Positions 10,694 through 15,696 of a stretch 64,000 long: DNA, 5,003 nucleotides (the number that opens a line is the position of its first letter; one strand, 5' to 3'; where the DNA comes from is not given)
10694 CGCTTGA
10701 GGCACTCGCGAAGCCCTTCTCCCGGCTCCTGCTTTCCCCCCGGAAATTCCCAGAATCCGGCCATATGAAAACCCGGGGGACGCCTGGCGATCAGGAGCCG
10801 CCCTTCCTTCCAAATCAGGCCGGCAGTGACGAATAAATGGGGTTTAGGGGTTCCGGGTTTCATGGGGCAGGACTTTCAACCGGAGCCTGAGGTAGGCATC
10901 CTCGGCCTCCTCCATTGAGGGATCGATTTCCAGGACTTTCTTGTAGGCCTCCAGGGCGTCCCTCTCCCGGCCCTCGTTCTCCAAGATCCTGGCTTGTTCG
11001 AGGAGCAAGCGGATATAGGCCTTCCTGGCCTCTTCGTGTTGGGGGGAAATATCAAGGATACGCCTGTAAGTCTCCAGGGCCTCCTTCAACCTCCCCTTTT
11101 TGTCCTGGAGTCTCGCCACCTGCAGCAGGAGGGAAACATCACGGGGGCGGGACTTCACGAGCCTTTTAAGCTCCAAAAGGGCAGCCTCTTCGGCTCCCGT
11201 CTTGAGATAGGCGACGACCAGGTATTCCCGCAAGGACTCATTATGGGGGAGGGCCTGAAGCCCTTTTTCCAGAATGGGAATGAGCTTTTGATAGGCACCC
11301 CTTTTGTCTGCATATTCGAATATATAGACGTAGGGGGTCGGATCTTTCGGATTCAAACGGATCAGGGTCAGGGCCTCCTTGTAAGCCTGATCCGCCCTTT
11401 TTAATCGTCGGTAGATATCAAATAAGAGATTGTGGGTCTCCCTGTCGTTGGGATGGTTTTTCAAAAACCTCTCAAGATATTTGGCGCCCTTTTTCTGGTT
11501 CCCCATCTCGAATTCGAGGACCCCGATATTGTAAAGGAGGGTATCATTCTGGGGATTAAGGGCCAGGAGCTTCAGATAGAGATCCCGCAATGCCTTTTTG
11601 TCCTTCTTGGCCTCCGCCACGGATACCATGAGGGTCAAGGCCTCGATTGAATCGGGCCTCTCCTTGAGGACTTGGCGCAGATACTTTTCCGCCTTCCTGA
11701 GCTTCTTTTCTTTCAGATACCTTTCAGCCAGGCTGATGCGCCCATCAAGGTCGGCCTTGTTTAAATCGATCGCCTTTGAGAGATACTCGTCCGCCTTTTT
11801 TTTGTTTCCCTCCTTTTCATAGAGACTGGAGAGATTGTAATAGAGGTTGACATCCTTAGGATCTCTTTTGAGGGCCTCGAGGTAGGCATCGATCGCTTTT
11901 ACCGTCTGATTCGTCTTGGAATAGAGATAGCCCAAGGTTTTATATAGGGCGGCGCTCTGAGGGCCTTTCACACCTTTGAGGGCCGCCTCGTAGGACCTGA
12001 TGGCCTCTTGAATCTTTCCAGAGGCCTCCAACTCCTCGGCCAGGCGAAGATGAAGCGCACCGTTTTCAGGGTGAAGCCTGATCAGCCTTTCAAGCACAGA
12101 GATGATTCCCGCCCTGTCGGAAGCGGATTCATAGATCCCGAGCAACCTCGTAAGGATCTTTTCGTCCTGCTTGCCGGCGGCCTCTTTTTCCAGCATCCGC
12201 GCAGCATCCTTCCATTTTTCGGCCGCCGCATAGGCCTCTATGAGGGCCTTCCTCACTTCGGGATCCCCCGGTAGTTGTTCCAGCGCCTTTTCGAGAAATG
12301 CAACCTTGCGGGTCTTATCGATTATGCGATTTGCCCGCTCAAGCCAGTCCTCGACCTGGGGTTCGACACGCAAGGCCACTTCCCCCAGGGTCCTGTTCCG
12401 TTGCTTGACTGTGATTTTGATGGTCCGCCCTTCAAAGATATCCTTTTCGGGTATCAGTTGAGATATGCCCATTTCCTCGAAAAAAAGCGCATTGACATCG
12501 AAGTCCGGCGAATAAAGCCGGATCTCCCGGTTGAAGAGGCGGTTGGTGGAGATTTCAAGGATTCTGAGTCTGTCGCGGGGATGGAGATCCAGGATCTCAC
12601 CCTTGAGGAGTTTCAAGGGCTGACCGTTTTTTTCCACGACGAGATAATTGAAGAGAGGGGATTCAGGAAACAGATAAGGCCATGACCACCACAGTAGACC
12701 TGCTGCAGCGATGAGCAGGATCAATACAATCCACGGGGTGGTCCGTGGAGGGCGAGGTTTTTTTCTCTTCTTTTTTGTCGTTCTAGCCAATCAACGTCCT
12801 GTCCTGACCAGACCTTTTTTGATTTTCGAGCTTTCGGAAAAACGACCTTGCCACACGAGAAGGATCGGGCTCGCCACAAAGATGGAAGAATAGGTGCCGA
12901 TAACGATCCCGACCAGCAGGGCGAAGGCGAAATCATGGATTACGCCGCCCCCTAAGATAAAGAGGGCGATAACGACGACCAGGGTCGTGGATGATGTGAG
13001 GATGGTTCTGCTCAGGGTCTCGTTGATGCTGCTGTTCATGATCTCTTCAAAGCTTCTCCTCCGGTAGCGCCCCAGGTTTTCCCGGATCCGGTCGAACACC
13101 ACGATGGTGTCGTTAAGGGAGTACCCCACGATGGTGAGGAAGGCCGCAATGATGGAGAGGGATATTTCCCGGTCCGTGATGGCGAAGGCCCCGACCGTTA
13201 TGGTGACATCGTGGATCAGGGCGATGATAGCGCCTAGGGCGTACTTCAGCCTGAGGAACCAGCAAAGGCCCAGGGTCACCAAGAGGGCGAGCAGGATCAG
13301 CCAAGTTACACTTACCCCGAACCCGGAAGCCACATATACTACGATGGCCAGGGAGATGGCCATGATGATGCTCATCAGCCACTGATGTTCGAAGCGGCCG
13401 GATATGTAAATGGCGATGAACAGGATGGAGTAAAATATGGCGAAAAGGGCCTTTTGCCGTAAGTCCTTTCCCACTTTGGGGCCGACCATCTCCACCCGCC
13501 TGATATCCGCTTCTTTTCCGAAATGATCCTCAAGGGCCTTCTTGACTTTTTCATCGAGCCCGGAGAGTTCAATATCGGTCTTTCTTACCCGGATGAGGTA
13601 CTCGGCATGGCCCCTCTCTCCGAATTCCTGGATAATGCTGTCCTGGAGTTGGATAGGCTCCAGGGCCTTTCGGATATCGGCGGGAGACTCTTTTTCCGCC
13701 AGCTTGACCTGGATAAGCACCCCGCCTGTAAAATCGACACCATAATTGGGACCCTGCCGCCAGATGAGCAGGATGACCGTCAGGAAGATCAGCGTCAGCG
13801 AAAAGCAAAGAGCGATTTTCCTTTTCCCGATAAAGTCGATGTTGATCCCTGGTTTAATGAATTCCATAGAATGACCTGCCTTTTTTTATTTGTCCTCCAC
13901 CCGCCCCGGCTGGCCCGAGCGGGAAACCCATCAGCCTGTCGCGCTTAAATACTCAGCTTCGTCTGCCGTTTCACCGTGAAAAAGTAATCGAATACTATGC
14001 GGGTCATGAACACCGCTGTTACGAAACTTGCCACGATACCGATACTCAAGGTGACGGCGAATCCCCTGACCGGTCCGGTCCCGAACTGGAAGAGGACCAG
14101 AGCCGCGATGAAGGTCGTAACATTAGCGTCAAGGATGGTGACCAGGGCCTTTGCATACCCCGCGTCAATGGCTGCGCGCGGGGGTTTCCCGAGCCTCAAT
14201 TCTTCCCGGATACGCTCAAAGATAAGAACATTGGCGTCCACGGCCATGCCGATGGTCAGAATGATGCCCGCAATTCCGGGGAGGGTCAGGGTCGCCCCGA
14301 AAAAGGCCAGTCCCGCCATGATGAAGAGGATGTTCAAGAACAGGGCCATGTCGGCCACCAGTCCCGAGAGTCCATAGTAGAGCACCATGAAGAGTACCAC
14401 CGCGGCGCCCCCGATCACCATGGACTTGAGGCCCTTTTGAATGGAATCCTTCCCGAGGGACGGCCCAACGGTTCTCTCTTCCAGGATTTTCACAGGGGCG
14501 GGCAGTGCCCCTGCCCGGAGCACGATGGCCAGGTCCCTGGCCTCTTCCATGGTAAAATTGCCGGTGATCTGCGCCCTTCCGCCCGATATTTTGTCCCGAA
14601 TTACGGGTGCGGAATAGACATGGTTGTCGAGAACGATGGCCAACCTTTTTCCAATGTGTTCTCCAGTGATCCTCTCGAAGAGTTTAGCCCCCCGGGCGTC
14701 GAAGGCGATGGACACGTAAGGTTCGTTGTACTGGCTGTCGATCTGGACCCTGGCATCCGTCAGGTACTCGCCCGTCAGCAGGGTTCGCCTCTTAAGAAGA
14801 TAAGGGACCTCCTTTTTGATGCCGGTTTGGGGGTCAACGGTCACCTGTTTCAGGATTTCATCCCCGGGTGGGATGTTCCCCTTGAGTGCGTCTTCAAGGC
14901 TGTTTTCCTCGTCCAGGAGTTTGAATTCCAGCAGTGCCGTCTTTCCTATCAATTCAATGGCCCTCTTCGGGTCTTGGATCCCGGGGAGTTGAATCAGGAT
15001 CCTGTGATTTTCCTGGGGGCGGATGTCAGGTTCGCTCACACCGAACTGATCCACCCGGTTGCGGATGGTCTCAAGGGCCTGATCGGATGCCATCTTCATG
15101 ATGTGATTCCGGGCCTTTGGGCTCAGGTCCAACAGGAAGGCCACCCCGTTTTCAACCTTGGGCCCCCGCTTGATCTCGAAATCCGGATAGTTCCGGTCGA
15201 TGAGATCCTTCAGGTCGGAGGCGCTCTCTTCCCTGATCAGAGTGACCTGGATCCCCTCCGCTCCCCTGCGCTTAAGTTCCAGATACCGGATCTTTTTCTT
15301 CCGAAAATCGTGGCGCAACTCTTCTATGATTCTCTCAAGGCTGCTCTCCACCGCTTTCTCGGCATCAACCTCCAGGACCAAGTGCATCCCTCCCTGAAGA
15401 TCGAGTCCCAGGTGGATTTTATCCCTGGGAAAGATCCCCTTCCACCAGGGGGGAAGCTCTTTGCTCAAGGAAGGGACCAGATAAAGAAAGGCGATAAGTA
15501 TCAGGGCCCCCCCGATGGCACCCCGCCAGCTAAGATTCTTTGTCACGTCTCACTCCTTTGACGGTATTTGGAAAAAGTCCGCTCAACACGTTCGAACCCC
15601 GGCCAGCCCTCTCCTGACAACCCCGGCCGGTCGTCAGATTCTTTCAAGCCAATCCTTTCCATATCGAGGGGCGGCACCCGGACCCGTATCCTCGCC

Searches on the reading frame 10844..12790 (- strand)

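Call 11: search_protein_families(library=pfam, proteins=[window:10844-12790:-], max_evalue=0.001)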
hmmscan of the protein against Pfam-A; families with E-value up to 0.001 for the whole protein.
window:10844-12790:- (648 aa): 31 families (the best 25 are shown)
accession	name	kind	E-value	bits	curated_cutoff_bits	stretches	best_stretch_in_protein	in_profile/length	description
PF14559.12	TPR_19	-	2.4e-37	127.5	25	5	256-320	3-64/68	Tetratricopeptide repeat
PF13428.12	TPR_14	-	3.4e-36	120.4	23.5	1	554-595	3-44/44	Tetratricopeptide repeat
PF13181.12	TPR_8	-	7.4e-28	94.8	25.7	1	315-346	2-33/34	Tetratricopeptide repeat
PF07719.23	TPR_2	-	7.6e-27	91.6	27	2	280-313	1-34/34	Tetratricopeptide repeat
PF13432.12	TPR_16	-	6.4e-26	90.9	32.7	1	532-585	11-64/65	Tetratricopeptide repeat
PF13431.12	TPR_17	-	3.2e-23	80.4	24.4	1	302-333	1-32/34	Tetratricopeptide repeat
PF00515.34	TPR_1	-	7.5e-20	70.3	27.8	1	280-313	1-34/34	Tetratricopeptide repeat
PF13414.12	TPR_11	-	2.1e-17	63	26.8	1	287-328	1-42/42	TPR repeat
PF13174.12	TPR_6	-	2.5e-16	59.5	26.3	1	419-448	3-32/33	Tetratricopeptide repeat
PF13424.12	TPR_12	-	2.1e-15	57.1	30.1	2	246-310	5-75/77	Tetratricopeptide repeat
PF13176.12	TPR_7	-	3.9e-15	55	27.9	0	555-584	2-31/36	Tetratricopeptide repeat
PF13371.12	TPR_9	-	1.4e-14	54.2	35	1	400-451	13-64/73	Tetratricopeptide repeat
PF23914.1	TPR_CcmH_CycH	-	1.5e-14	54.6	42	1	306-417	42-156/158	Cytochrome c-type biogenesis protein H TPR domain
PF13429.12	TPR_15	-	2.1e-14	54.1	26.2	2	198-332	69-198/280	Tetratricopeptide repeat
PF03704.23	BTAD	-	4.4e-10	40.5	22.1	0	496-544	74-122/146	Bacterial transcriptional activator domain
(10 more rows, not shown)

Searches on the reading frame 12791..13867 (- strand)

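Call 11: search_protein_families(library=pfam, proteins=[window:12791-13867:-], max_evalue=0.001)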
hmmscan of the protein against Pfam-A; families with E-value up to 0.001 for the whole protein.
window:12791-13867:- (358 aa): 2 families
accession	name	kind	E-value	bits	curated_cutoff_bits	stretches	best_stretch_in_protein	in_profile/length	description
PF02355.23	SecD_SecF_C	-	1.9e-68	230.1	20.5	2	191-340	37-187/189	Protein export membrane protein SecD/SecF, C-terminal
PF07549.19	Sec_GG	-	1.1e-06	28.4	20.3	1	35-56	3-24/28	SecD/SecF GG Motif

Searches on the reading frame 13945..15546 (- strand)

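Call 6: search_protein_families(library=pfam, proteins=[window:13945-15546:-], max_evalue=0.01)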
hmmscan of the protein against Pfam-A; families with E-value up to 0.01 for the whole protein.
window:13945-15546:- (533 aa): 6 families
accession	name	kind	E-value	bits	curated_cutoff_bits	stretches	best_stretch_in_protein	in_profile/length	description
PF22599.2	SecDF_P1_head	-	4.6e-43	146.2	27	1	244-350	8-114/114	SecDF, P1 head subdomain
PF21760.3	SecD_1st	-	1.5e-26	92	27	1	155-212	2-59/60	Protein translocase subunit SecDF, P1 domain, N-terminal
PF02355.23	SecD_SecF_C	-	3.1e-20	72.8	20.5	1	353-516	14-180/189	Protein export membrane protein SecD/SecF, C-terminal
PF00873.25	ACR_tran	-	2.1e-06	26.2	28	1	367-518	328-485/1021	AcrB/AcrD/AcrF family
PF03176.21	MMPL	-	1.1e-05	25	20.5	1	398-511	179-291/333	MMPL family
PF07549.19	Sec_GG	-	0.00019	21.3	20.3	1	44-62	8-26/28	SecD/SecF GG Motif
